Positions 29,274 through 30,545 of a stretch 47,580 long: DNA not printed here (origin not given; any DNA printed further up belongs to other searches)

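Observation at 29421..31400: An LLM (F420-type luciferase-like oxidoreductase) is fused to a UbiA/MenA-like membrane prenyltransferase.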

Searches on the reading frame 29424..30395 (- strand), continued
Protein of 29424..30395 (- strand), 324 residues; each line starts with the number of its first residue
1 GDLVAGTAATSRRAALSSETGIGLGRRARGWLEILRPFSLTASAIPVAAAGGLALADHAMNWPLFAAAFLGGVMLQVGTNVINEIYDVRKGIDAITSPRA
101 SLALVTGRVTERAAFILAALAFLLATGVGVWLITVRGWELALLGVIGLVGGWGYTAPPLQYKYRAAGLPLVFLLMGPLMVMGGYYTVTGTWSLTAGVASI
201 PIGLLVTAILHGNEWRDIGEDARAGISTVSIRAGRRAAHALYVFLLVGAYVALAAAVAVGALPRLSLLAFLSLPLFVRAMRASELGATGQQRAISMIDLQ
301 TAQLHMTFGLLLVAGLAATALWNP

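Call 29: search_protein_families(library=pfam, proteins=[P0133, P0138, P0142, P0160, P0185, P0199, P0129, P0159, P0195, P0256], max_evalue=0.001)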
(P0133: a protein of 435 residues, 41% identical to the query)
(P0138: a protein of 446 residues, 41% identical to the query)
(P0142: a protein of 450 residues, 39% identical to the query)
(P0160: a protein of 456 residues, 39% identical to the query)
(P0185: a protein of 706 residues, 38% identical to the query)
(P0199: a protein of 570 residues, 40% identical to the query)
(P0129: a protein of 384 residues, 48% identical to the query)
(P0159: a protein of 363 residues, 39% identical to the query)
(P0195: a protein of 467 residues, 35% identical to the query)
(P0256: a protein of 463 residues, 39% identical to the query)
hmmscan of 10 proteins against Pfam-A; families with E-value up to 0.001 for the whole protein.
P0133 (435 aa): 1 family
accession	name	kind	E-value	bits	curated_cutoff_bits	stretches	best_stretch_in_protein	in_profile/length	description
PF01040.23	UbiA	-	1.1e-29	103.9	34.2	1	172-403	16-240/250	UbiA prenyltransferase family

P0138 (446 aa): 1 family
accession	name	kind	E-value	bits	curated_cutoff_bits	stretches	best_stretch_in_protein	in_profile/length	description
PF01040.23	UbiA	-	2.3e-31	109.4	34.2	1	169-418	3-244/250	UbiA prenyltransferase family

P0142 (450 aa): 2 families
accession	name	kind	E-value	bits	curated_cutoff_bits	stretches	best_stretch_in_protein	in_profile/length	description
PF01040.23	UbiA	-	6.3e-30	104.7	34.2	1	172-404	2-226/250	UbiA prenyltransferase family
PF01243.27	PNPOx_N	-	5.9e-05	23.9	28.1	1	8-93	1-83/120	Pyridoxamine 5'-phosphate oxidase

P0160 (456 aa): 3 families
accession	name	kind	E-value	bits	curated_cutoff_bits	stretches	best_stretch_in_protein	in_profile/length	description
PF01040.23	UbiA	-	8.6e-32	110.8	34.2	1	180-427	2-239/250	UbiA prenyltransferase family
PF07883.17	Cupin_2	-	3.7e-12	46.2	27.2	1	47-113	3-69/70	Cupin domain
PF02311.25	AraC_binding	-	9.9e-05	22.5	21.1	1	54-108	15-69/135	AraC-like ligand binding domain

P0185 (706 aa): 3 families
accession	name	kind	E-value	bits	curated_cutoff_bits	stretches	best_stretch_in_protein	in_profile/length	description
PF07992.20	Pyr_redox_2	-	3.1e-33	115.9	26.1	1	8-312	2-287/291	Pyridine nucleotide-disulphide oxidoreductase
PF01040.23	UbiA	-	6.6e-28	98.1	34.2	1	432-675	2-235/250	UbiA prenyltransferase family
PF00070.33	Pyr_redox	-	5.4e-08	33.7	22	0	151-168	2-19/82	Pyridine nucleotide-disulphide oxidoreductase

P0199 (570 aa): 2 families
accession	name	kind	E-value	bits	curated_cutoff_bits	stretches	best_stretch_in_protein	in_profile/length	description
PF01040.23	UbiA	-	2.1e-39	135.7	34.2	1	289-532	3-236/250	UbiA prenyltransferase family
PF00528.27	BPD_transp_1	-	5.5e-19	69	26.4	1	83-256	2-181/184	Binding-protein-dependent transport system inner membrane component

P0129 (384 aa): 2 families
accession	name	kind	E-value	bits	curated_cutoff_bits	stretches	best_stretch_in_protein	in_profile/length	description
PF01040.23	UbiA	-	1.8e-33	116.3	34.2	1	103-337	2-227/250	UbiA prenyltransferase family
PF12728.13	HTH_17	-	4.1e-15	56.2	27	1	16-64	2-50/51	Helix-turn-helix domain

P0159 (363 aa): 1 family
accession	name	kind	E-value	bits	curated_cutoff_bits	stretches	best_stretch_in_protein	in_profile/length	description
PF01040.23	UbiA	-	9.7e-32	110.6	34.2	1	80-308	2-221/250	UbiA prenyltransferase family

P0195 (467 aa): 1 family
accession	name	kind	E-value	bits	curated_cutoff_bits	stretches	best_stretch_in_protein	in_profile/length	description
PF01040.23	UbiA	-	5.8e-29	101.6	34.2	1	182-419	2-229/250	UbiA prenyltransferase family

P0256 (463 aa): 2 families
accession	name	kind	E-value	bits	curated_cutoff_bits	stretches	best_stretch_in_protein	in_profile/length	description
PF01040.23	UbiA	-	4.7e-31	108.4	34.2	1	186-418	3-224/250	UbiA prenyltransferase family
PF01243.27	PNPOx_N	-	6.3e-05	23.8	28.1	1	19-136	5-116/120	Pyridoxamine 5'-phosphate oxidase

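Call 37: find_encoding_contigs(protein=P0185, flank=6000, max_places=4)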
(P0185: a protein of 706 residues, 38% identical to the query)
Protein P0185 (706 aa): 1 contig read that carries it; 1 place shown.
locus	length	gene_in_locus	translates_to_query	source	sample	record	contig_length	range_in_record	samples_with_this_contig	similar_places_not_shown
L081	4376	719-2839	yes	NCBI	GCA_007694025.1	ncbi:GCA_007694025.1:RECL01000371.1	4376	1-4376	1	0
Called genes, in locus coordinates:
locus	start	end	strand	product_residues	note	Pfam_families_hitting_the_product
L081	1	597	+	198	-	?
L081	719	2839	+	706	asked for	PF00070:Pyr_redox (faint), PF07992:Pyr_redox_2, PF01040:UbiA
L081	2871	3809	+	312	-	PF00348:polyprenyl_synt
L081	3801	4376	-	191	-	PF01636:APH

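Call 38: find_encoding_contigs(protein=P0128, flank=6000, max_places=4)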
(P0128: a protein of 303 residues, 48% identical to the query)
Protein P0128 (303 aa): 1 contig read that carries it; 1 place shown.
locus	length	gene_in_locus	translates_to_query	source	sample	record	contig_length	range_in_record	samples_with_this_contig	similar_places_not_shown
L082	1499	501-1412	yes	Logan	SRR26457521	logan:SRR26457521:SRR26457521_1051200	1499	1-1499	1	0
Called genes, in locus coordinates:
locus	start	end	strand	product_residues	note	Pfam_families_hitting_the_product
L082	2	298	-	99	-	?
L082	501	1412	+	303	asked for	PF01040:UbiA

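Call 40: find_encoding_contigs(protein=P0142, flank=6000, max_places=4)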
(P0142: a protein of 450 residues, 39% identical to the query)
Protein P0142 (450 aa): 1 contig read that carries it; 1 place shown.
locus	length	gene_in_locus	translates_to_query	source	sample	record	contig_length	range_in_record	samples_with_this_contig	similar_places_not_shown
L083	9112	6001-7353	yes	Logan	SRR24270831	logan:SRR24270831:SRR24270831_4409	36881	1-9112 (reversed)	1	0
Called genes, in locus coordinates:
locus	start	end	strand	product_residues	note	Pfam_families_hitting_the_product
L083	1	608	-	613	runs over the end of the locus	PF07690:MFS_1, PF00854:PTR2, PF07690:MFS_1 (weak)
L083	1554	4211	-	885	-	PF02129:Peptidase_S15, PF08530:PepX_C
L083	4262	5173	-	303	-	-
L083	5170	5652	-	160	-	PF00392:GntR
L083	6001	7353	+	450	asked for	PF01040:UbiA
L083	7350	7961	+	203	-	PF02517:Rce1-like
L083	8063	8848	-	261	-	PF00459:Inositol_P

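Call 41: find_encoding_contigs(protein=P0134, flank=6000, max_places=4)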
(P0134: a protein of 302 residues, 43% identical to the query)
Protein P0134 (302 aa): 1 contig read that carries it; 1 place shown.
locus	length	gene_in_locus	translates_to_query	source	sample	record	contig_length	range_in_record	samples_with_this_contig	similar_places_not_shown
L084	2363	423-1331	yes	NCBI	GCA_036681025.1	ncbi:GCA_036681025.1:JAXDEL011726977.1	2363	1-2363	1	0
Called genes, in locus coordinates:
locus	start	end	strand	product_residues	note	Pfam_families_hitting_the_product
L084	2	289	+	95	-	?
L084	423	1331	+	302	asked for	PF01040:UbiA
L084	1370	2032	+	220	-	PF06971:Put_DNA-bind_N, PF02629:CoA_binding, PF01408:GFO_IDH_MocA (weak)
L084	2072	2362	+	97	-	?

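Call 42: find_encoding_contigs(protein=P0133, flank=6000, max_places=4)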
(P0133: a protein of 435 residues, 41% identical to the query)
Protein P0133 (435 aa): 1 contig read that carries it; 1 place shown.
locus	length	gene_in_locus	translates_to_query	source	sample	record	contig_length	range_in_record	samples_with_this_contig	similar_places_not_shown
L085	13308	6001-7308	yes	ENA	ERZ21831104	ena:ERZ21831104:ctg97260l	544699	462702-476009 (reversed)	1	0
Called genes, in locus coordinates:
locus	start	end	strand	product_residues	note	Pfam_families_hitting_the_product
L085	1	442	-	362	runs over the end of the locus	PF02445:NadA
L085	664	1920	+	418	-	PF00483:NTP_transferase, PF12804:NTP_transf_3 (faint), PF24894:Hexapep_GlmU (weak), PF25084:LbH_EIF2B (faint), PF25247:LbH_GLGC, PF25087:GMPPB_C (faint)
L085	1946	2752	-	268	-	PF01113:DapB_N, PF05173:DapB_C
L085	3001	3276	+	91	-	-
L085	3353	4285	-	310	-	-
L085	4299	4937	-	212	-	PF01300:Sua5_yciO_yrdC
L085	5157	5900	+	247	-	PF01784:DUF34_NIF3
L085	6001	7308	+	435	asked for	PF01040:UbiA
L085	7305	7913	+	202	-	PF02517:Rce1-like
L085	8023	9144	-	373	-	-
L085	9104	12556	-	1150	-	-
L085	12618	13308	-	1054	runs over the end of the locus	PF13620:CarboxypepD_reg, PF13715:CarbopepD_reg_2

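Call 44: find_encoding_contigs(protein=P0135, flank=6000, max_places=4)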
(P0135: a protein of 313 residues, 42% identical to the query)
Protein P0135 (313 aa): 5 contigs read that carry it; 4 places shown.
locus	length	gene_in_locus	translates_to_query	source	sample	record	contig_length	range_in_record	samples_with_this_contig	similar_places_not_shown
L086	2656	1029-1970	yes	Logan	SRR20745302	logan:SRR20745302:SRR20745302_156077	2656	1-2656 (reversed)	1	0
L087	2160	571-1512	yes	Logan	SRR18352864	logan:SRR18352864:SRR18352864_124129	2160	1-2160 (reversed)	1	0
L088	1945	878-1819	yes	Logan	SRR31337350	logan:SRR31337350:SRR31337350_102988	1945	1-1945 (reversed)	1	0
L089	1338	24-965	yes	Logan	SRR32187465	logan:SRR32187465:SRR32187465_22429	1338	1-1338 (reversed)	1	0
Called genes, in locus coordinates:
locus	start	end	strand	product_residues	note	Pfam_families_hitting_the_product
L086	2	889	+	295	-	?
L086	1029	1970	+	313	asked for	PF01040:UbiA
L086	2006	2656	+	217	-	?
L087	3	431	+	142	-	?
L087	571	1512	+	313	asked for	PF01040:UbiA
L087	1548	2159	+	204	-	?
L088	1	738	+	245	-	?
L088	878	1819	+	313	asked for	PF01040:UbiA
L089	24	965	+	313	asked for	PF01040:UbiA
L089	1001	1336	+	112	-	?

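Call 45: find_encoding_contigs(protein=P0141, flank=6000, max_places=4)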
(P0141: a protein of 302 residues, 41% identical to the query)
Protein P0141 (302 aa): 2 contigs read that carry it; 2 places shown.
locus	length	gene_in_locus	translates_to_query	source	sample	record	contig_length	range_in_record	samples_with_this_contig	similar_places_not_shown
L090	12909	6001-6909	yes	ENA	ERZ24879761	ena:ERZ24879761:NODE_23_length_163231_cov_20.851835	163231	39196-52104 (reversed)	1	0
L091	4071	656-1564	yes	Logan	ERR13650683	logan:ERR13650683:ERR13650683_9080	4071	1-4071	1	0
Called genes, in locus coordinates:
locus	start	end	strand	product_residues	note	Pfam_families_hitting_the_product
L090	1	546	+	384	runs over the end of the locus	PF00278:Orn_DAP_Arg_deC, PF01168:Ala_racemase_N, PF02784:Orn_Arg_deC_N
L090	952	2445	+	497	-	PF00171:Aldedh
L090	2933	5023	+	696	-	PF00009:GTP_EFTU, PF22042:EF-G_D2, PF03144:GTP_EFTU_D2, PF14492:EFG_III, PF03764:EFG_IV, PF00679:EFG_C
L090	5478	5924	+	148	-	-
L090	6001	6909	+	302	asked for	PF01040:UbiA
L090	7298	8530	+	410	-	PF06439:3keto-disac_hyd, PF00657:Lipase_GDSL (weak), PF13472:Lipase_GDSL_2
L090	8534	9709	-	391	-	PF01261:AP_endonuc_2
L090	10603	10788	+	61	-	PF02599:CsrA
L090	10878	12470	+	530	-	-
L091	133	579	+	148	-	-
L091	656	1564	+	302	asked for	PF01040:UbiA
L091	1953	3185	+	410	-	PF06439:3keto-disac_hyd, PF00657:Lipase_GDSL (weak), PF13472:Lipase_GDSL_2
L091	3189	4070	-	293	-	?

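Call 46: find_encoding_contigs(protein=P0130, flank=6000, max_places=4)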
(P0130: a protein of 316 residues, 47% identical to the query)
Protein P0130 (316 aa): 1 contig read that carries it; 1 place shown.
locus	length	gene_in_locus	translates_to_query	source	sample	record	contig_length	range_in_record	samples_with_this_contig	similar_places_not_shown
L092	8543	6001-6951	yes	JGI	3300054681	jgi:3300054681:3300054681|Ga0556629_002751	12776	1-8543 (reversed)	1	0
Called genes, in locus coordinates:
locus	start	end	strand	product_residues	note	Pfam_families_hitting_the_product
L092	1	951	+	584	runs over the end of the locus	PF00224:PK, PF02887:PK_C, PF00391:PEP-utilizers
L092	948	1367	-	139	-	-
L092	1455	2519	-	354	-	PF03773:ArsP_1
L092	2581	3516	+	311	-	PF00126:HTH_1, PF12727:PBP_like (faint), PF03466:LysR_substrate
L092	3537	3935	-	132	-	PF01521:Fe-S_biosyn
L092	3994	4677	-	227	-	PF06778:Chlor_dismutase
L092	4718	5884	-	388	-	PF00990:GGDEF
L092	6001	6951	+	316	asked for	PF01040:UbiA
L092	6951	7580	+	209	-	PF02517:Rce1-like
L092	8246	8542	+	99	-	?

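Call 58: find_homologous_proteins(query=P0185, max_evalue=1e-20)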
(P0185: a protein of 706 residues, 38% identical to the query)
Query P0185 (706 aa): 140 proteins with E <= 1e-20 among 8000 candidates; the best 120 are listed.
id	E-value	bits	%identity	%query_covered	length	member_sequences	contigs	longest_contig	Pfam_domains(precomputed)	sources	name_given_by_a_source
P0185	0.0e+0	1510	100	100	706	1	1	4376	PF01040.24,PF07992.21,PF00070.34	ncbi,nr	ncbi:MAG: hypothetical protein EA382_17450 [Spirochaetaceae bacterium]|nr:MAG: hypothetical protein 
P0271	2.3e-160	553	43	98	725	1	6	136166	PF01040.24,PF07992.21,PF00070.34,PF13454.13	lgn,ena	-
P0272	2.2e-109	385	48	58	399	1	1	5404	PF01266.31,PF13450.13,PF07992.21,PF00070.34,PF13454.13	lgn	-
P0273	5.8e-108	380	47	56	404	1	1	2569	PF07992.21,PF00070.34,PF13454.13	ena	-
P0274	7.0e-106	373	47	58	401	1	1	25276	PF07992.21,PF00070.34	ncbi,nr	ncbi:MAG: hypothetical protein EA403_10800 [Spirochaetaceae bacterium]|nr:MAG: hypothetical protein 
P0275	1.7e-105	372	48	56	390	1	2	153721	PF01266.31,PF13450.13,PF07992.21,PF00070.34,PF13454.13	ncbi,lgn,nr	ncbi:MAG: hypothetical protein EA384_11645 [Spirochaetaceae bacterium]|nr:MAG: hypothetical protein 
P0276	3.4e-105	371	48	56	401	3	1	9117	PF01266.31,PF07992.21,PF00070.34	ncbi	-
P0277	3.6e-104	368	48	57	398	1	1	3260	PF07992.21,PF00070.34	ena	-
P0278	1.3e-103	366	46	57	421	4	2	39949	PF01266.31,PF13450.13,PF07992.21,PF00070.34,PF01262.28,PF13454.13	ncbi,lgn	ncbi:MAG: NAD(P)/FAD-dependent oxidoreductase [Spirochaetota bacterium]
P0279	1.4e-102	363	49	57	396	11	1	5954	PF07992.21,PF00070.34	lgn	-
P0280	3.3e-102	361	49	57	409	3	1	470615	PF07992.21,PF00070.34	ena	-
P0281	4.9e-102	361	48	58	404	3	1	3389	PF01266.31,PF13450.13,PF07992.21,PF00070.34,PF13454.13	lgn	-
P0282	8.4e-102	360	49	56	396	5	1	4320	PF01266.31,PF13450.13,PF07992.21,PF00070.34,PF01262.28,PF13454.13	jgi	jgi:NADH dehydrogenase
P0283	1.0e-101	360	48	58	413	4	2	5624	PF01266.31,PF07992.21,PF00070.34,PF13454.13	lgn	-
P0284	1.2e-101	359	45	54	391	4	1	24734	PF07992.21,PF00070.34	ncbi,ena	-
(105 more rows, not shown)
